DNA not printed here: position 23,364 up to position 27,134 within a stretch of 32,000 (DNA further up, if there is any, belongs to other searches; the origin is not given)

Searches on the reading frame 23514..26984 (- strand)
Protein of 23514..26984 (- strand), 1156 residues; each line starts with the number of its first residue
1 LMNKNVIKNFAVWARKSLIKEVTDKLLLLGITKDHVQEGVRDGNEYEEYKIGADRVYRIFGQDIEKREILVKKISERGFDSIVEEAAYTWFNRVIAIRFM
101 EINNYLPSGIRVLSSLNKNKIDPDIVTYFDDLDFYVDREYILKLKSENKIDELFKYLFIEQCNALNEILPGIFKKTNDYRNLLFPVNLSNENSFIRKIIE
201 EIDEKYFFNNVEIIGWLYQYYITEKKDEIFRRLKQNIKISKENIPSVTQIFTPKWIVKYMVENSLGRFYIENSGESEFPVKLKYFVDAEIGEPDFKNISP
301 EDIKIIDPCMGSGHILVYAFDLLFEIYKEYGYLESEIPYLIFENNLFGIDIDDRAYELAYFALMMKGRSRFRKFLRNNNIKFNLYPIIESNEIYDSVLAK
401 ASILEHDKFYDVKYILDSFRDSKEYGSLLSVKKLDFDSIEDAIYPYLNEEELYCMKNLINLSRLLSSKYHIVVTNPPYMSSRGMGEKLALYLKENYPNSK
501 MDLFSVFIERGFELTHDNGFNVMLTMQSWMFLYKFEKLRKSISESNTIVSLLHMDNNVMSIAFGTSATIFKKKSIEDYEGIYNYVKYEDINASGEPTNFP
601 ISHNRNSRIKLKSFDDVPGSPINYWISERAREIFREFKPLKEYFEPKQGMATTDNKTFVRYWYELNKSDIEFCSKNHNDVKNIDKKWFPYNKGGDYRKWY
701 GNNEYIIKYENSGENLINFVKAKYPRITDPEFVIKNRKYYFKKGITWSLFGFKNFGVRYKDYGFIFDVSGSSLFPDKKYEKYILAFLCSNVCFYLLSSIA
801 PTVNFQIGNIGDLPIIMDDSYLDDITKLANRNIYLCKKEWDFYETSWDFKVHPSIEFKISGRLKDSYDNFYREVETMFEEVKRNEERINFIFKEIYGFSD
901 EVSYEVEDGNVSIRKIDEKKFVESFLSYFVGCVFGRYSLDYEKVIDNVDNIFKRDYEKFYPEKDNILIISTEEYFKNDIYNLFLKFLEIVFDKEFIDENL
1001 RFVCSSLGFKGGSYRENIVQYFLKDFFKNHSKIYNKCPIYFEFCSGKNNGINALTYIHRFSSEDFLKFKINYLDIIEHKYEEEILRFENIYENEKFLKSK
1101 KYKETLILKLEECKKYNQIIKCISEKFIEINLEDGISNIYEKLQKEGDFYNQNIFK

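Call 7: search_protein_families(library=pfam, proteins=[window:23514-26984:-], max_evalue=0.00001)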
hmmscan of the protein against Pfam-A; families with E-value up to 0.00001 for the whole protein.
window:23514-26984:- (1156 aa): 1 family
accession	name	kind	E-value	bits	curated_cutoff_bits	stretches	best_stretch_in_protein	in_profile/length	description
PF07669.17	Eco57I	-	6.2e-26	91.9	25.3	1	344-556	1-168/171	Eco57I restriction-modification methylase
